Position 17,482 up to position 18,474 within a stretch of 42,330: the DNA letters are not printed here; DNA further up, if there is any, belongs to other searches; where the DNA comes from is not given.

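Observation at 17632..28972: The two KaiC-like ATPases are close paralogs sharing a distinctive C-terminal 'KMRRT(K/E)HS..HPFEIT..G' motif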

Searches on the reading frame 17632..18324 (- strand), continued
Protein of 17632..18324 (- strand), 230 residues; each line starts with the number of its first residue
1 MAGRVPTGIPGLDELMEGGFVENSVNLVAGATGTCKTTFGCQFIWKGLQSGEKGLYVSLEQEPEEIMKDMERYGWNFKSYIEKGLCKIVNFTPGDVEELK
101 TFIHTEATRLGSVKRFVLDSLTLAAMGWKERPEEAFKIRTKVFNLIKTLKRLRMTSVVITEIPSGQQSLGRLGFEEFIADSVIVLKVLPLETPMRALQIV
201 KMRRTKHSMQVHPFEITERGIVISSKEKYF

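Call 18: search_solved_structures(query=window:17632-18324:-, max_evalue=0.00001, show_alignments=2)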
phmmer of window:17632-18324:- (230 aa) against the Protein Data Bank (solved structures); distinct sequences matched with E-value up to 0.00001: 45.
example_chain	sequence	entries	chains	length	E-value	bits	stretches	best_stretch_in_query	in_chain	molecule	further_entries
8zn5_B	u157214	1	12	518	6.7e-56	192.6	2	4-218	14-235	KaiC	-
5jwq_A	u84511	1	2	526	2.4e-50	174.4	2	4-218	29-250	Circadian clock protein kinase KaiC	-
8zn6_F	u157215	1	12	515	4.5e-50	173.5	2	4-223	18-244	KaiC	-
8jon_A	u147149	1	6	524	6.1e-50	173.1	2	4-223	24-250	Circadian clock oscillator protein KaiC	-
7dy1_A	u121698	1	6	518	9.9e-50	172.4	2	4-218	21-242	Circadian clock protein kinase KaiC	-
4o0m_A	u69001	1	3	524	1e-49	172.4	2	4-218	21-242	Circadian clock protein kinase KaiC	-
8zn7_D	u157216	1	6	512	1.8e-46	161.7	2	4-223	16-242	KaiC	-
7x1z_A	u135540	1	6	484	1.9e-45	158.4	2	4-223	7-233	Circadian clock oscillator protein KaiC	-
3s1a_A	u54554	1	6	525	2.6e-45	158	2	4-223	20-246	Circadian clock protein kinase kaiC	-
9ofh_A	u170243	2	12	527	2.6e-45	158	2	4-223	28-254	Circadian clock oscillator protein KaiC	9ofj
7s65_A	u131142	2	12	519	4.6e-45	157.2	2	4-223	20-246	Circadian clock protein kinase KaiC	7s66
7dyi_A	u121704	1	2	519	1.1e-44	156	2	4-223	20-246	Circadian clock protein kinase KaiC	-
3k09_A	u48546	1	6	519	1.1e-44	155.9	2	4-223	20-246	Circadian clock protein kinase kaiC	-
3k0e_A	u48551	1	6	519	1.2e-44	155.8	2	4-223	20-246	Circadian clock protein kinase KaiC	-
3k0f_A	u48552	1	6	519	1.2e-44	155.8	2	4-223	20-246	Circadian clock protein kinase KaiC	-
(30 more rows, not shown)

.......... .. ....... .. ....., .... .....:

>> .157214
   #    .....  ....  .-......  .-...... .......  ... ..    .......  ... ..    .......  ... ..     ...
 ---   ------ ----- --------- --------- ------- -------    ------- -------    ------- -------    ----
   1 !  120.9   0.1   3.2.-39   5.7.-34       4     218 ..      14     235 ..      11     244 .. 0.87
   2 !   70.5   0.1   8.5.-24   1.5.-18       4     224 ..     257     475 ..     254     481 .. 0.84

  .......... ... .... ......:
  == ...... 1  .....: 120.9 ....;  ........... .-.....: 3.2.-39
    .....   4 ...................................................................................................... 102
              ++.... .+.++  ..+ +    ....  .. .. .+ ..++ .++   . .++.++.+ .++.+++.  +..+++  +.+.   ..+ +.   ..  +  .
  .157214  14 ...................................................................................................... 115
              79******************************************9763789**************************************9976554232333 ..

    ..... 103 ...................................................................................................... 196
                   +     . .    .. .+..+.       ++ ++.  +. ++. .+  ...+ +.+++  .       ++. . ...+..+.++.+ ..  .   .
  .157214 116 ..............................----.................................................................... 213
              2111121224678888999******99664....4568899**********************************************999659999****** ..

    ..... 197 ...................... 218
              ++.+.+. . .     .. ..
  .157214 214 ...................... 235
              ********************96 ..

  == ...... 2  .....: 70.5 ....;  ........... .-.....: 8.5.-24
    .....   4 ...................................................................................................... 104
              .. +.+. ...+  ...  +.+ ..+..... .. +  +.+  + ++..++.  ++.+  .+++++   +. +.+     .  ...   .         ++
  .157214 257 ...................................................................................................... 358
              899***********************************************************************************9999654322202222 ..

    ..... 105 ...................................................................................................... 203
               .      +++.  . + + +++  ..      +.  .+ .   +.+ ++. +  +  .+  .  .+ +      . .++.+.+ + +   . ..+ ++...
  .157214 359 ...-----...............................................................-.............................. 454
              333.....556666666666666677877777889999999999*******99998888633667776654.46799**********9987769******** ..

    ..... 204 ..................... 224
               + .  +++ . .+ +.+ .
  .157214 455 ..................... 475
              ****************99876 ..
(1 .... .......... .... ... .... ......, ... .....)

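Call 61: find_related_loci(query=A2, collection=metagenome_contigs, flank=10000)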
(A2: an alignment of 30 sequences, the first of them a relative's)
Query A2 (230 aa) in metagenome_contigs; peptide patterns used: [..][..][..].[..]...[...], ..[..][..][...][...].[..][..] (x = any residue, [..] = any of these).
600 stretches matched a pattern (row limit reached: there are more); 441 encode a relative of the query (tblastn E <= 1e-3); the best 80 are kept; 80 distinct loci.
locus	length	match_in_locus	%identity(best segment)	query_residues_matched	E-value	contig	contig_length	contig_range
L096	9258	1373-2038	49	4-225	4e-73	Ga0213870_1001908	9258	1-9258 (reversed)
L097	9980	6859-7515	49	1-223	2e-64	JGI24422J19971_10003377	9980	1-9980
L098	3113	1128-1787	50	4-223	9e-65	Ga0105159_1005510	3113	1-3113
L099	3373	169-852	45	4-228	8e-62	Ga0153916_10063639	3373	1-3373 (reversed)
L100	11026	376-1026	45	1-221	2e-59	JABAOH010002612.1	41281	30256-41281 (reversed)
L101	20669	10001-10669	44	4-228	9e-59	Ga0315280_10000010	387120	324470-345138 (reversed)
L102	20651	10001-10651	45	1-221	1e-57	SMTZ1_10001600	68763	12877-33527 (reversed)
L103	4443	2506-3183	45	4-230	2e-57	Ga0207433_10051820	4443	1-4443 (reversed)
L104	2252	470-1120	46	4-223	8e-58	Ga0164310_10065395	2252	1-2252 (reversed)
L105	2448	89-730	44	4-226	4e-57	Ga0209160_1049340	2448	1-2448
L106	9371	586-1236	45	1-221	2e-56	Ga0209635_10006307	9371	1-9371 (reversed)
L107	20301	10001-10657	47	1-223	1e-60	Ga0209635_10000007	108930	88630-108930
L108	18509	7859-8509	42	4-223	9e-52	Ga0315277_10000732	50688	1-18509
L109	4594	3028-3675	42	4-223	2e-51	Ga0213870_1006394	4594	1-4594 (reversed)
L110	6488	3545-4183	44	4-221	8e-51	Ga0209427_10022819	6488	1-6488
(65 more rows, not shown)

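Call 84: find_encoding_contigs(protein=P0110, flank=10000, max_places=1)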
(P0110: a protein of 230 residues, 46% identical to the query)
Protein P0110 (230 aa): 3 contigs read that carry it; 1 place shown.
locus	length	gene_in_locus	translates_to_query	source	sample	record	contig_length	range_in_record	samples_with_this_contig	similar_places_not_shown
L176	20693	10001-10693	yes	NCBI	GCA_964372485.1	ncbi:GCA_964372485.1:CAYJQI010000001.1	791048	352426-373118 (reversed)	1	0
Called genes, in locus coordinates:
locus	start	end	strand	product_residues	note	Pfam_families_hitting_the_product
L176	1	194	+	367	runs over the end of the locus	PF00579:tRNA-synt_1b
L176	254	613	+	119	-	-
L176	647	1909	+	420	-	PF01409:tRNA-synt_2d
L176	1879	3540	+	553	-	PF03483:B3_4, PF03484:B5, PF01409:tRNA-synt_2d (weak), PF17759:tRNA_synthFbeta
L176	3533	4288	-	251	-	PF01656:CbiA, PF06564:CBP_BcsQ (weak), PF10609:ParA, PF13614:AAA_31, PF00142:Fer4_NifH (weak)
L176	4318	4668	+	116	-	-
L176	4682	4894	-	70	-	-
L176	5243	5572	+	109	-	-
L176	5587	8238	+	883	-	PF00133:tRNA-synt_1, PF01406:tRNA-synt_1e (faint), PF09334:tRNA-synt_1g, PF13603:tRNA-synt_1_2, PF09334:tRNA-synt_1g (weak), PF08264:Anticodon_1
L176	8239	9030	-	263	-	PF01944:SpoIIM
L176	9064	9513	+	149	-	-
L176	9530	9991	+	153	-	-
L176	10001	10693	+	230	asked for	PF06745:ATPase, PF13481:AAA_25 (weak)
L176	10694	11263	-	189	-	-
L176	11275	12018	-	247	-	-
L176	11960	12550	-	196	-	-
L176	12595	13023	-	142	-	PF11969:DcpS_C, PF26217:GDPGP1_N (faint), PF01230:HIT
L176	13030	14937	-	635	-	PF01411:tRNA-synt_2c, PF07973:tRNA_SAD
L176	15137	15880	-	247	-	-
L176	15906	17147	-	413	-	PF01970:TctA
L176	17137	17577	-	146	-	PF13742:tRNA_anti_2, PF01336:tRNA_anti-codon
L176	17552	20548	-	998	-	PF00133:tRNA-synt_1, PF09334:tRNA-synt_1g, PF08264:Anticodon_1, PF19302:DUF5915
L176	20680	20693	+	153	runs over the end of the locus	-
